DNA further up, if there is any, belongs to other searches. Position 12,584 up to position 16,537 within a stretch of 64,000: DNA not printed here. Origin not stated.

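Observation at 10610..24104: Seven-gene ABC locus with two permease pairs, one giant binding protein, two giant accessory proteins and no ATPase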

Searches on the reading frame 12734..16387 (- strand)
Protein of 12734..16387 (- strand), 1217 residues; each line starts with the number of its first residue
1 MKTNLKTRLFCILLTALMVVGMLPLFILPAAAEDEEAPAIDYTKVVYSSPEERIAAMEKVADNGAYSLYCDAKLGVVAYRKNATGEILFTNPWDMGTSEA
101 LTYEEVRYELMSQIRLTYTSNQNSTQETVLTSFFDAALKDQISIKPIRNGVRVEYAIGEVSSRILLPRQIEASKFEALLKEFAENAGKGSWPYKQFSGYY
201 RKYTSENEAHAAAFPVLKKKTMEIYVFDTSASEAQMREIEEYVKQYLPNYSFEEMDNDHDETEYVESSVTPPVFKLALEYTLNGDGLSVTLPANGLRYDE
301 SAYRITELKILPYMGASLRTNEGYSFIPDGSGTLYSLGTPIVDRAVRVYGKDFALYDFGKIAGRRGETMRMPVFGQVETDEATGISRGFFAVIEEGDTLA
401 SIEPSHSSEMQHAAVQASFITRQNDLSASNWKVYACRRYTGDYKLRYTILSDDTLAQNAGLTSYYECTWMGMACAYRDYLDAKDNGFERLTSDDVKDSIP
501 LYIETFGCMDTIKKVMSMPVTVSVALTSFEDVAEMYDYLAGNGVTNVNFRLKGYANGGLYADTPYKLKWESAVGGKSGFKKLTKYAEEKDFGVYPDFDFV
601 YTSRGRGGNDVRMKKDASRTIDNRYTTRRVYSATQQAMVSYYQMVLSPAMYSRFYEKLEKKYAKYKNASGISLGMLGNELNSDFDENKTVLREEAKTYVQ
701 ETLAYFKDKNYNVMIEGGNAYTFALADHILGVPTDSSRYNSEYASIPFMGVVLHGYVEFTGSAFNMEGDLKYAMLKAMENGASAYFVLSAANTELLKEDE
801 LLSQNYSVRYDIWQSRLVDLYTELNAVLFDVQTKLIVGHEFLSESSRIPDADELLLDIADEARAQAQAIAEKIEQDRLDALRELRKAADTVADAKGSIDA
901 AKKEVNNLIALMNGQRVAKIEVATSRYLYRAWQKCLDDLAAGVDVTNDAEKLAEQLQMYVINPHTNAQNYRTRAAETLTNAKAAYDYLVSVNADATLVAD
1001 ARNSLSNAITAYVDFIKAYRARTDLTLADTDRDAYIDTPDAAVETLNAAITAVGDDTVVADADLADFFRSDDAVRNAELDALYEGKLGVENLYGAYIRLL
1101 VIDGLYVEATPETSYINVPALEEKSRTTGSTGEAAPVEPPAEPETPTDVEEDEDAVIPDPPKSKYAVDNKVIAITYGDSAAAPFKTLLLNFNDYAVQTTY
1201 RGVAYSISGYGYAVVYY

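Call 4: search_protein_families(library=pfam, proteins=[window:12734-16387:-], max_evalue=0.01)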
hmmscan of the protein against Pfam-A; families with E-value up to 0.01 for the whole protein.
window:12734-16387:- (1217 aa): 1 family
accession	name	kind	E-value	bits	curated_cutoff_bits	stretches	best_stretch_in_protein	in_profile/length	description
PF18952.6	DUF5696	-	2.9e-131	439.4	25.6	1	255-844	4-578/612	Family of unknown function (DUF5696)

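Call 5: search_protein_families(library=ncbifam, proteins=[window:12734-16387:-], max_evalue=0.01)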
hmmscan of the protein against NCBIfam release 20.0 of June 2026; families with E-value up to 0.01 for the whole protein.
window:12734-16387:- (1217 aa): 0 families

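Call 11: search_solved_structures(query=window:12734-16387:-, max_evalue=1)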
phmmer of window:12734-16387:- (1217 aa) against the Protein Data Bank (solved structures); distinct sequences matched with E-value up to 1: 0.

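Call 12: find_homologous_proteins(query=window:12734-16387:-, max_evalue=0.00001)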
Query window:12734-16387:- (1217 aa): 1506 proteins with E <= 0.00001 among 8000 candidates; the best 120 are listed.
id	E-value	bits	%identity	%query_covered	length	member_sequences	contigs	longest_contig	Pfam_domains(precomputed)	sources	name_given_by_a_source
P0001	0.0e+0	2716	100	100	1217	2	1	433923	PF18952.7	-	-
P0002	0.0e+0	1476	56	100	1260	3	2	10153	PF18952.7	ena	-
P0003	0.0e+0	1420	56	100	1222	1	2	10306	PF18952.7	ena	-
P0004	0.0e+0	1398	54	99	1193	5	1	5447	PF18952.7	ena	-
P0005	0.0e+0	1396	55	100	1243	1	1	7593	PF18952.7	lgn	-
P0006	0.0e+0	1392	55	100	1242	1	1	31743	PF18952.7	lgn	-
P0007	0.0e+0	1362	53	100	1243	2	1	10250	PF18952.7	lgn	-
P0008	0.0e+0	1361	54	100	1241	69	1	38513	PF18952.7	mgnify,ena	mgnify:CR=1 FL=1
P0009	0.0e+0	1354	54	100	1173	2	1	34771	PF18952.7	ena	-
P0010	0.0e+0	1353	54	100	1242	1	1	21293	PF18952.7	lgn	-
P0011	0.0e+0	1344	53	100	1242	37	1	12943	PF18952.7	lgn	-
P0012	0.0e+0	1338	53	100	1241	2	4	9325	PF18952.7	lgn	-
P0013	0.0e+0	1337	53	99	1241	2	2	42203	PF18952.7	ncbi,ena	-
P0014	0.0e+0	1304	52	100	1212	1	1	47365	PF18952.7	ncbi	-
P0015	0.0e+0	1298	54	99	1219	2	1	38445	PF18952.7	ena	-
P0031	0.0e+0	1230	51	100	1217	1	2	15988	PF18952.7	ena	-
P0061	0.0e+0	1146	48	100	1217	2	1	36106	PF18952.7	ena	-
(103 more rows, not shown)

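Call 34: search_protein_families(library=pfam, proteins=[window:12734-16387:-], max_evalue=10)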
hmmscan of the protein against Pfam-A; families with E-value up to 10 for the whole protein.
window:12734-16387:- (1217 aa): 4 families
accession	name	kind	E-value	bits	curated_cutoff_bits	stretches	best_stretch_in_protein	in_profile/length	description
PF18952.6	DUF5696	-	2.9e-131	439.4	25.6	1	255-844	4-578/612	Family of unknown function (DUF5696)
PF12983.12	DUF3867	-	0.016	15.8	27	1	172-255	18-101/185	Protein of unknown function (DUF3867)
PF00691.25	OmpA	-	1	10.2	27.2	1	684-717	2-38/98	OmpA family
PF06798.17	PrkA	-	1.7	8.7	25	1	947-1037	68-151/255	PrkA serine protein kinase C-terminal domain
